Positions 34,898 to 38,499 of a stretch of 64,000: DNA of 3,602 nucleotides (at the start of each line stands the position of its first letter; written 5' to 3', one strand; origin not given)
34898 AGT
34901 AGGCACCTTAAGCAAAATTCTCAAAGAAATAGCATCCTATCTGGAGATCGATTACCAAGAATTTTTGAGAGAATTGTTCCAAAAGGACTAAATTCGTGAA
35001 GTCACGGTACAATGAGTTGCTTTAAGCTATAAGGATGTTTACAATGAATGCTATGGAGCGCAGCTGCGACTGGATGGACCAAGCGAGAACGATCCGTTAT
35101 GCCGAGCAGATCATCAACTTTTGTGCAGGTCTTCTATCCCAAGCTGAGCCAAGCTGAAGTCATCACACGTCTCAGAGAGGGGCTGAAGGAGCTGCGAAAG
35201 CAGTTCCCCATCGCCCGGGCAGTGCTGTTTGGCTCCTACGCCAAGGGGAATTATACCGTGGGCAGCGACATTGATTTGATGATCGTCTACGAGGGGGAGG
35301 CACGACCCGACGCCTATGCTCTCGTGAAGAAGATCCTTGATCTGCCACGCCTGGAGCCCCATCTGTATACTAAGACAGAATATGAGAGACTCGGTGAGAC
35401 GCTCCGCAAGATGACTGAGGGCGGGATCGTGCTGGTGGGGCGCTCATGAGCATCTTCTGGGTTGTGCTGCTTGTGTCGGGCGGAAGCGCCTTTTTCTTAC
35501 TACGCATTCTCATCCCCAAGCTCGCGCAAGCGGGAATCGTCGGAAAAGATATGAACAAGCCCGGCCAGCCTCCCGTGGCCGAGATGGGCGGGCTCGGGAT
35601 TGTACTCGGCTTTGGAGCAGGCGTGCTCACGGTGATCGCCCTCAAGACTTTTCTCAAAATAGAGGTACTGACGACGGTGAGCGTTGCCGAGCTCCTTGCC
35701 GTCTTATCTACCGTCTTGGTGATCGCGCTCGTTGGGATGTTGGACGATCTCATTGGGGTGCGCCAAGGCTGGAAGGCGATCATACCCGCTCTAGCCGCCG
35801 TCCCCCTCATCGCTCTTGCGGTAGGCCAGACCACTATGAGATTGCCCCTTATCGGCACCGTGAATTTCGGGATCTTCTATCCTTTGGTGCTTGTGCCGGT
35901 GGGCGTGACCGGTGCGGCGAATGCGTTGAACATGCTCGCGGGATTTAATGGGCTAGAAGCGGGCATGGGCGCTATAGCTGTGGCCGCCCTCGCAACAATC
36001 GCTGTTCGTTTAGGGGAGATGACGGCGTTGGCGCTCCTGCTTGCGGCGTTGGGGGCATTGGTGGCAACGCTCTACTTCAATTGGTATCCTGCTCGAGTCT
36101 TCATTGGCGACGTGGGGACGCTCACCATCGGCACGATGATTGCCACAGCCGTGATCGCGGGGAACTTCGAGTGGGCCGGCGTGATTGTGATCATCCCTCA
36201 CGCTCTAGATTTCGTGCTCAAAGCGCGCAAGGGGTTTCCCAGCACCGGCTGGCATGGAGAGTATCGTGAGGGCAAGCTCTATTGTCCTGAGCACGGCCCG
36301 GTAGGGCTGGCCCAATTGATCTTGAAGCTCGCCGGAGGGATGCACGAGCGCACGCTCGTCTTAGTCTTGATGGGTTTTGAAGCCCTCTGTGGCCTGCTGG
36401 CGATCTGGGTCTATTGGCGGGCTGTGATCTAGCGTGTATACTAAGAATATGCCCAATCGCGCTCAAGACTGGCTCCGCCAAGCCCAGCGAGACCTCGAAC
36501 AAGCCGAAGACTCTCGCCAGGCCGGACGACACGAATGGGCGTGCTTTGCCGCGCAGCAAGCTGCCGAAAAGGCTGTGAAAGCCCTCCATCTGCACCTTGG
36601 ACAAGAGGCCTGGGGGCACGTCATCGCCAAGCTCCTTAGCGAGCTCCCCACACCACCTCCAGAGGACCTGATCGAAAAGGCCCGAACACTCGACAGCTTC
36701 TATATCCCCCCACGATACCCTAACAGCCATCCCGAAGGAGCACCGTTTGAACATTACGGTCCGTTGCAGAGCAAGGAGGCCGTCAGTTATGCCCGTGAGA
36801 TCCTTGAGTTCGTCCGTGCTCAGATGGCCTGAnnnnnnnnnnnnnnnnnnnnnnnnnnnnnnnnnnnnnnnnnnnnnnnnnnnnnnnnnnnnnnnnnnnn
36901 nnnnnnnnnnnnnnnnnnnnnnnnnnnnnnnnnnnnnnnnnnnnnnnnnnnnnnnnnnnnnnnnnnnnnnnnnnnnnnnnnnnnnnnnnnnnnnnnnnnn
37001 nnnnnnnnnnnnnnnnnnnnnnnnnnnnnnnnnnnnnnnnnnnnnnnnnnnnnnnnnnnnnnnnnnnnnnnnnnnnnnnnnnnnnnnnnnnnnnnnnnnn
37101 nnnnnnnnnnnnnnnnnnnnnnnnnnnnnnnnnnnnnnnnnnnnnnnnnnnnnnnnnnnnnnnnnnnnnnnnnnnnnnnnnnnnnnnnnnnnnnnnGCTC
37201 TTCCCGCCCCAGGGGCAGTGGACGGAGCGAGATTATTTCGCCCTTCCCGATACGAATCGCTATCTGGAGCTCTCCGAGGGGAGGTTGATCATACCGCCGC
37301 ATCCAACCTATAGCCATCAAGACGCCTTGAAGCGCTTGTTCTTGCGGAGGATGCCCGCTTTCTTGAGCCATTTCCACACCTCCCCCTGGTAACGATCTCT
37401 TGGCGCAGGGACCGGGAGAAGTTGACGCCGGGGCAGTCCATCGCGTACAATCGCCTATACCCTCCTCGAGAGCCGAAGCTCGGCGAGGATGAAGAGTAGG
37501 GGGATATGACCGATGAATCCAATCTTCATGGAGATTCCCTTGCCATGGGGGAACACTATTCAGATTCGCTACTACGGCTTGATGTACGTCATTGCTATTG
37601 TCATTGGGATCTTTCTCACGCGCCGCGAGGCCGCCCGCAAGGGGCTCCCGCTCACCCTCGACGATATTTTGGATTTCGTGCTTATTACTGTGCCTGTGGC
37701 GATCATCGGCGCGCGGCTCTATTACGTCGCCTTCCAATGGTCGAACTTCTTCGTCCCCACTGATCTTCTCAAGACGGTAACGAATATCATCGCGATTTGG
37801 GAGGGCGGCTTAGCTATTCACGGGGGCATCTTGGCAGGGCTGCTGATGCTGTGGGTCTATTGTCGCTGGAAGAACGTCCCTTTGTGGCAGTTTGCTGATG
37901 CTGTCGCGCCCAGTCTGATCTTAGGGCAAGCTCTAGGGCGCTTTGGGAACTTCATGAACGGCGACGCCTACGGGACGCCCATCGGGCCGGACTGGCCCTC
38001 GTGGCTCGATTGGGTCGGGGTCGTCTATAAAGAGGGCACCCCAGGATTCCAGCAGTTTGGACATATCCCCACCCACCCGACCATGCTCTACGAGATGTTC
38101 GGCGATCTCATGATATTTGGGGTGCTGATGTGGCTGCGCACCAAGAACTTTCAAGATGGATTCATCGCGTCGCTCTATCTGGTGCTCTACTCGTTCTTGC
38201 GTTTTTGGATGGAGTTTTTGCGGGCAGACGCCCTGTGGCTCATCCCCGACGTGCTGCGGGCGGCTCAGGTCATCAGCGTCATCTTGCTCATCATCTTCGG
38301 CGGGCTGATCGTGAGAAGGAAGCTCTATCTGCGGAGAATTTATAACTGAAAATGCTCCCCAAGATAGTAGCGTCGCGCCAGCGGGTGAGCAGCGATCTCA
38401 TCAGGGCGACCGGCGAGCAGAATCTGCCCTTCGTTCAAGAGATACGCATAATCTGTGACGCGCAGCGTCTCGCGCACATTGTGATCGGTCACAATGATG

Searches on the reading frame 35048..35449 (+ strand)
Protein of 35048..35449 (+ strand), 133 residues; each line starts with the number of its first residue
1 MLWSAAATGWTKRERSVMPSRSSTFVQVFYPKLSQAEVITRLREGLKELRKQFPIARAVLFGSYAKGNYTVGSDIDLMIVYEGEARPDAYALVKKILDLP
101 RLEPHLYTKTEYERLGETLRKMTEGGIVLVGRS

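Call 8: search_protein_families(library=pfam, proteins=[window:35048-35449:+], max_evalue=0.001)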
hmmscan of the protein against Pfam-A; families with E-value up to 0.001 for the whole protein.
window:35048-35449:+ (133 aa): 3 families
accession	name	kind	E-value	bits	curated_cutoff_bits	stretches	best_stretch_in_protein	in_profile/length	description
PF01909.29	NTP_transf_2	-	7.7e-15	55.5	21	1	43-116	2-80/93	Nucleotidyltransferase domain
PF18765.7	Polbeta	-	7.9e-10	39.2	26.9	1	48-99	6-58/93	Polymerase beta, Nucleotidyltransferase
PF22600.2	MTPAP-like_central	-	1.7e-05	25.4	27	1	36-114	19-82/139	Poly(A) RNA polymerase, mitochondrial-like, central palm domain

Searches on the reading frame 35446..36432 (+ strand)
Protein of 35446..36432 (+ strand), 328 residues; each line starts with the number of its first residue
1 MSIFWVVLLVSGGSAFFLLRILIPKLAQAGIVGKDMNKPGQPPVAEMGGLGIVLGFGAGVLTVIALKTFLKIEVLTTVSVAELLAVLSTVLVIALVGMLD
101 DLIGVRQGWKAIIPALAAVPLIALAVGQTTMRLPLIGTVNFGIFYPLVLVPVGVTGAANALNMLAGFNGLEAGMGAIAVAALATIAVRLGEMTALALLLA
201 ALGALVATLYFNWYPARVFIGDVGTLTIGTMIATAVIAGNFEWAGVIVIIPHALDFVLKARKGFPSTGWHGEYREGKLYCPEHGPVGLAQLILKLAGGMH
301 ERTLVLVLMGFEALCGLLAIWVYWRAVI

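Call 8: search_protein_families(library=pfam, proteins=[window:35446-36432:+], max_evalue=0.001)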
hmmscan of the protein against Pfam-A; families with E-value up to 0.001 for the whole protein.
window:35446-36432:+ (328 aa): 1 family
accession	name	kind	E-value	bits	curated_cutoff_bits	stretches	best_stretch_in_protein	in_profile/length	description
PF00953.26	Glycos_transf_4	-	5.4e-35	121.2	27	1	84-239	2-159/160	Glycosyl transferase family 4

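Call 66: search_protein_families(library=ncbifam, proteins=[window:35446-36432:+], max_evalue=1e-10)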
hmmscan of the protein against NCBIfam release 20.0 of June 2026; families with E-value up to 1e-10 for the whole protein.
window:35446-36432:+ (328 aa): 1 family
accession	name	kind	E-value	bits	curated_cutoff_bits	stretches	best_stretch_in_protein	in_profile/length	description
NF053644.1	MraY_archaea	equivalog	8.5e-17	61.5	450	1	126-249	164-285/340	pseudomurein biosynthesis MraY family phospho-N-acetylmuramoyl-pentapeptide-transferase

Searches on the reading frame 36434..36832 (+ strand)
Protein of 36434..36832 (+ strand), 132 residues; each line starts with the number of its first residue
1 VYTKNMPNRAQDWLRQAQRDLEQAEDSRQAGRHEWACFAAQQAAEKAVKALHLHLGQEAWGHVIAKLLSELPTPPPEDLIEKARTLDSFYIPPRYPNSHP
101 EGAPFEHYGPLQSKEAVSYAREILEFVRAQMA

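Call 8: search_protein_families(library=pfam, proteins=[window:36434-36832:+], max_evalue=0.001)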
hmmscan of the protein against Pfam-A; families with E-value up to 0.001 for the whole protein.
window:36434-36832:+ (132 aa): 1 family
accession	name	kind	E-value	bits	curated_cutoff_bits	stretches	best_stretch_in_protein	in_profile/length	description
PF05168.19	HEPN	-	5.5e-32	110.8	22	1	10-128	1-115/117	HEPN domain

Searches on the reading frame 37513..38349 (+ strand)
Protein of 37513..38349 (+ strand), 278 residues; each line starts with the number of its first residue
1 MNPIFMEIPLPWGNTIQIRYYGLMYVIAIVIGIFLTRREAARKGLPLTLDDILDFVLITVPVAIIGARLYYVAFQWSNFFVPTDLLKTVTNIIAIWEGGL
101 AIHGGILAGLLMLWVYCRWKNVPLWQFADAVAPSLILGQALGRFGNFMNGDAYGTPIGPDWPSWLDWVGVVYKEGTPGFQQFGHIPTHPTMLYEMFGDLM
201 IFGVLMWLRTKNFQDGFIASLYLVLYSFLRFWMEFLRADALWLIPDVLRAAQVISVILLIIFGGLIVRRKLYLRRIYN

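Call 8: search_protein_families(library=pfam, proteins=[window:37513-38349:+], max_evalue=0.001)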
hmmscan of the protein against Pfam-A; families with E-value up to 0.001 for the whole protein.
window:37513-38349:+ (278 aa): 1 family
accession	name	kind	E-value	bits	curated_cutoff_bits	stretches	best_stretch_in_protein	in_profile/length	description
PF01790.23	LGT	-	2.7e-71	240.1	24.9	1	15-266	8-238/240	Prolipoprotein diacylglyceryl transferase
